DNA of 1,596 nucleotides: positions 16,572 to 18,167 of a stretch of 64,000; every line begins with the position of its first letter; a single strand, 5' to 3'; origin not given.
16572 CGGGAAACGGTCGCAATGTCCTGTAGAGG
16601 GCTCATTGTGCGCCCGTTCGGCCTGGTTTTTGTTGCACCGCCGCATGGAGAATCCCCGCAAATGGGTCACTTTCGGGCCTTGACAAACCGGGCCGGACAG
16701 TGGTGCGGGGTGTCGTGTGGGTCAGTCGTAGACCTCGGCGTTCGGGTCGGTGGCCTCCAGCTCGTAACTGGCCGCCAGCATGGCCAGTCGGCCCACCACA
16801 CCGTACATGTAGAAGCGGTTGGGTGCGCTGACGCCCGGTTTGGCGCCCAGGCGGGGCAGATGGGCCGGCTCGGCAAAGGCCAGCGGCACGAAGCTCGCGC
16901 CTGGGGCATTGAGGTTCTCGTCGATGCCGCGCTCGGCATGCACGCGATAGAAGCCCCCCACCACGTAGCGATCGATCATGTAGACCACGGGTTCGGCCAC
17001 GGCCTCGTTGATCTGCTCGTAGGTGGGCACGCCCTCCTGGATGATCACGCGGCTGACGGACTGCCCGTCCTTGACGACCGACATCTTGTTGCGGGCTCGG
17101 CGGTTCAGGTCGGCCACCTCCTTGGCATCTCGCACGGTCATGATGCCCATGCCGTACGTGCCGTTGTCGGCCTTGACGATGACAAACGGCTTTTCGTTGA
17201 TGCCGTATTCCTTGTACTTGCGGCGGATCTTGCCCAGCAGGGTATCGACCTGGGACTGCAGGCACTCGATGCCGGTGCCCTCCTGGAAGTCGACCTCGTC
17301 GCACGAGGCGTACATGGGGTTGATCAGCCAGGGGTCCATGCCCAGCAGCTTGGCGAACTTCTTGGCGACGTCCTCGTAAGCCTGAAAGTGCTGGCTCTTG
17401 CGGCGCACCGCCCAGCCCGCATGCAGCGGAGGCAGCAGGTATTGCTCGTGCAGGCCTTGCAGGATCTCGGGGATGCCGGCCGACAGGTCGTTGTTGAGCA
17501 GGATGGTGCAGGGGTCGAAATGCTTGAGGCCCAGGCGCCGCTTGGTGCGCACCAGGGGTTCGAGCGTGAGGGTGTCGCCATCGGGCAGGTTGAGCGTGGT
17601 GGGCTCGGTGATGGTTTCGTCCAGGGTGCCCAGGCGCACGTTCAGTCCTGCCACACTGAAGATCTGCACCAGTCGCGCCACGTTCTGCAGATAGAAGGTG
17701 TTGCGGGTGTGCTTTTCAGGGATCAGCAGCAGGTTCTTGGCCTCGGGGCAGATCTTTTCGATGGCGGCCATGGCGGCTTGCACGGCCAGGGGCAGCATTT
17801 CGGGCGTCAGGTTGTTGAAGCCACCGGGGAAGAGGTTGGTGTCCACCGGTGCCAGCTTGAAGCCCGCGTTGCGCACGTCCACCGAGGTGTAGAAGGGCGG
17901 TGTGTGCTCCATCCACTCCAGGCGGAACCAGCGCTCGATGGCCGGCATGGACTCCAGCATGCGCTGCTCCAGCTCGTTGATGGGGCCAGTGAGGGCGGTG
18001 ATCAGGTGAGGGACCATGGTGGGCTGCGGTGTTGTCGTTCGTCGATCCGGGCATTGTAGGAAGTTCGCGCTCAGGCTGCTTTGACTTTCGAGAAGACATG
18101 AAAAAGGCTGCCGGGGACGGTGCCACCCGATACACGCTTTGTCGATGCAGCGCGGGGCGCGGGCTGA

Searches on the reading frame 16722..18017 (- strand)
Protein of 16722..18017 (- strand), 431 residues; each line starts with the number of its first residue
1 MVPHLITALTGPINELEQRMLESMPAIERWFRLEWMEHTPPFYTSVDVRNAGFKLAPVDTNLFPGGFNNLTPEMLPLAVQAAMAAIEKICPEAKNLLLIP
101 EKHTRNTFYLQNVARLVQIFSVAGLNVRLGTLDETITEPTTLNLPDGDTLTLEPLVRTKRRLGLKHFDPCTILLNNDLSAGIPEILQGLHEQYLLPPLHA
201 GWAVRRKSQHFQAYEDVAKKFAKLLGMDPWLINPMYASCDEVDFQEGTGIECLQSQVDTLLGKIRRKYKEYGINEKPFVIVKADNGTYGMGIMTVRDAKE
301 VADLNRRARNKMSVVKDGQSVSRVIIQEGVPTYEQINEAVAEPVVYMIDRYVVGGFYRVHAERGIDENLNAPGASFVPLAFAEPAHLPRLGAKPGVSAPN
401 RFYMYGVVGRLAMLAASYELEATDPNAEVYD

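Call 11: search_protein_families(library=ncbifam, proteins=[window:16722-18017:-])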
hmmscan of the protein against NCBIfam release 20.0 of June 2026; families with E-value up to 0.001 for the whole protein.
window:16722-18017:- (431 aa): 1 family
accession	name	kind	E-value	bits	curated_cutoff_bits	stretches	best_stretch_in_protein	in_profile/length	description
TIGR02049.1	gshA_ferroox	equivalog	2.3e-187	622.7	293.9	1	17-423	1-402/403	glutamate--cysteine ligase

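Call 41: find_encoding_contigs(protein=window:16722-18017:-, flank=3500, max_places=10)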
Protein window:16722-18017:- (431 aa): no gene with exactly this product is on record in the collection.

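Call 43: find_homologous_proteins(query=window:16722-18017:-, max_evalue=1e-100)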
Query window:16722-18017:- (431 aa): 7995 proteins with E <= 1e-100 among 8000 candidates; the best 120 are listed.
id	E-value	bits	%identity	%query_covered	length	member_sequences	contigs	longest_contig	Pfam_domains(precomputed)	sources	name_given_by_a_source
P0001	7.7e-292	985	100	100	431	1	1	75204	PF08886.17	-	-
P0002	3.1e-277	937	94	100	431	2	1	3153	PF08886.17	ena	-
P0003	6.1e-277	936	94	100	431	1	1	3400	PF08886.17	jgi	jgi:glutamate--cysteine ligase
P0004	1.1e-274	929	93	100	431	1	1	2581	PF08886.17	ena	-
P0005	2.6e-272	921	92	100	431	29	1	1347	PF08886.17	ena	-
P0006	2.6e-270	915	92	100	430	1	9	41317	PF08886.17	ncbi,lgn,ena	-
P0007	3.2e-270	914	92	100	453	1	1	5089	PF08886.17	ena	-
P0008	3.6e-270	914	92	100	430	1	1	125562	PF08886.17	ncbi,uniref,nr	ncbi:glutamate--cysteine ligase [Aquabacterium sp.]|uniref:glutamate--cysteine ligase n=1 Tax=Aquaba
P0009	6.4e-270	913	92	100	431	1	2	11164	PF08886.17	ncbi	-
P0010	1.6e-269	912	92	100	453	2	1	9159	PF08886.17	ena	-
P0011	2.1e-269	912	91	100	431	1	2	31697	PF08886.17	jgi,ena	-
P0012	2.5e-269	911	92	100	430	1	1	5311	PF08886.17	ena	-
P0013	1.6e-268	909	91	100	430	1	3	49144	PF08886.17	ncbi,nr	ncbi:MAG: glutamate--cysteine ligase [Burkholderiales bacterium]|nr:glutamate--cysteine ligase [Burk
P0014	3.5e-268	908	91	100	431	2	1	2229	PF08886.17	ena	-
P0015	5.8e-268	907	91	100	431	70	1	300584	PF08886.17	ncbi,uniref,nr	ncbi:glutamate--cysteine ligase [Aquabacterium soli]|uniref:Glutamate--cysteine ligase n=1 Tax=Aquab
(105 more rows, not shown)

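Call 44: find_encoding_contigs(protein=P0003, flank=3000, max_places=3)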
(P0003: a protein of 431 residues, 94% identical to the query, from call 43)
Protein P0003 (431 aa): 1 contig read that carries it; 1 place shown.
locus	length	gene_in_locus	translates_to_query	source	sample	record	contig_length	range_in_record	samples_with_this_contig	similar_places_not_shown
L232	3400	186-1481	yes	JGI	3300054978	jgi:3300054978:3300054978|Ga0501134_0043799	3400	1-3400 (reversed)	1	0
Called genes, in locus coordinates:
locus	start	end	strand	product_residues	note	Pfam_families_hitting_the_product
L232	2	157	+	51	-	?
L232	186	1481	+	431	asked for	PF08886:GshA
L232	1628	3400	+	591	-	?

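Call 45: find_encoding_contigs(protein=P0006, flank=3000, max_places=3)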
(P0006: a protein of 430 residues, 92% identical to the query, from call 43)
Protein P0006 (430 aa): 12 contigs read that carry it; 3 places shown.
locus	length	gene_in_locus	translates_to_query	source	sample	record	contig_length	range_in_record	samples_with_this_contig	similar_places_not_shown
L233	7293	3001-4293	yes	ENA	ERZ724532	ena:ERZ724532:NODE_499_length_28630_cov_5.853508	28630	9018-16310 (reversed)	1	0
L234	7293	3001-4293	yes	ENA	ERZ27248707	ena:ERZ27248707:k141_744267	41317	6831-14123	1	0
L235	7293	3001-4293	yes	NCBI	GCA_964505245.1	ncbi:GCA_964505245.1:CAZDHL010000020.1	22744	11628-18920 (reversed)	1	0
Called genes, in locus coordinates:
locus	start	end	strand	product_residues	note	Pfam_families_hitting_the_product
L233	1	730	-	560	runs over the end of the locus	PF13541:ChlI, PF00158:Sigma54_activat (faint), PF01078:Mg_chelatase, PF07728:AAA_5, PF00493:MCM (weak), PF13335:Mg_chelatase_C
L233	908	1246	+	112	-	PF00543:P-II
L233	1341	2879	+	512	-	PF00909:Ammonium_transp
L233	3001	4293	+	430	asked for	PF08886:GshA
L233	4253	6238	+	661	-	PF02705:K_trans, PF22776:K_trans_C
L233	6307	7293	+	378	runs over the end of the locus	PF03594:BenE, PF16983:MFS_MOT1 (faint)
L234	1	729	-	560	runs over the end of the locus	PF13541:ChlI, PF00158:Sigma54_activat (faint), PF01078:Mg_chelatase, PF07728:AAA_5, PF00493:MCM (weak), PF13335:Mg_chelatase_C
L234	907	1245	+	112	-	PF00543:P-II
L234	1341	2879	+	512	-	PF00909:Ammonium_transp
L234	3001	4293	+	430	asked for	PF08886:GshA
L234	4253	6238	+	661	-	PF02705:K_trans, PF22776:K_trans_C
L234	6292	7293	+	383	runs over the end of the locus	PF03594:BenE, PF16983:MFS_MOT1 (faint)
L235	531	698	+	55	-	-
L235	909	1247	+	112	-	PF00543:P-II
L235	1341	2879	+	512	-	PF00909:Ammonium_transp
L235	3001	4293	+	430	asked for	PF08886:GshA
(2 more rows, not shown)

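Call 46: find_encoding_contigs(protein=P0008, flank=3000, max_places=2)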
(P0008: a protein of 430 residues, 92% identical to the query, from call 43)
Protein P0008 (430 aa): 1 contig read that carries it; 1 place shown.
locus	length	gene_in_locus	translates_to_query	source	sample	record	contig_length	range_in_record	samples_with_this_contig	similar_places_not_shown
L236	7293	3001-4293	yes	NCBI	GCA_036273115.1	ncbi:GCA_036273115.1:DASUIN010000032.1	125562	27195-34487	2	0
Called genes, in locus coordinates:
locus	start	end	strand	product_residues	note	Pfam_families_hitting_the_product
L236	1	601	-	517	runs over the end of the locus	PF13541:ChlI, PF00158:Sigma54_activat (weak), PF01078:Mg_chelatase, PF07728:AAA_5, PF00493:MCM (weak), PF13335:Mg_chelatase_C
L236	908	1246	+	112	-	PF00543:P-II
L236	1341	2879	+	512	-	PF00909:Ammonium_transp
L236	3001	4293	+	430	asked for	PF08886:GshA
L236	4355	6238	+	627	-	PF02705:K_trans, PF22776:K_trans_C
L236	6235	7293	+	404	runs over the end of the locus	PF03594:BenE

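Call 66: find_encoding_contigs(protein=P0002, flank=3000, max_places=2)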
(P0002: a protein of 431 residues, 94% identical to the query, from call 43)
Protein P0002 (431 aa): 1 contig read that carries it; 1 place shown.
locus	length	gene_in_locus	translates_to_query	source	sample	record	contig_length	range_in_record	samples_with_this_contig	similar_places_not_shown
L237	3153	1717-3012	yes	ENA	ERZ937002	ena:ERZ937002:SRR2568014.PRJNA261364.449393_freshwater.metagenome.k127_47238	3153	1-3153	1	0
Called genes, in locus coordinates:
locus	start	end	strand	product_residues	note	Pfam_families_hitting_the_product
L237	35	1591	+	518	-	PF00909:Ammonium_transp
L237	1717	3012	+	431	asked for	PF08886:GshA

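Call 67: find_encoding_contigs(protein=P0004, flank=3000, max_places=2)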
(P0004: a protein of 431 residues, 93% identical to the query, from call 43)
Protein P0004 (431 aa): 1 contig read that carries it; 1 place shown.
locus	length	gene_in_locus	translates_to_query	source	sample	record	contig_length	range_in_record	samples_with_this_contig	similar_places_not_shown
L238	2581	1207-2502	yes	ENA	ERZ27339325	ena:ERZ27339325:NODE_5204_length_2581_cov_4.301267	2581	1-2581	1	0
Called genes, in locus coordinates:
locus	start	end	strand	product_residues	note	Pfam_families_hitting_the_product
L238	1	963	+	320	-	?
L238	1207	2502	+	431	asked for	PF08886:GshA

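Call 68: find_encoding_contigs(protein=P0001, flank=3000, max_places=3)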
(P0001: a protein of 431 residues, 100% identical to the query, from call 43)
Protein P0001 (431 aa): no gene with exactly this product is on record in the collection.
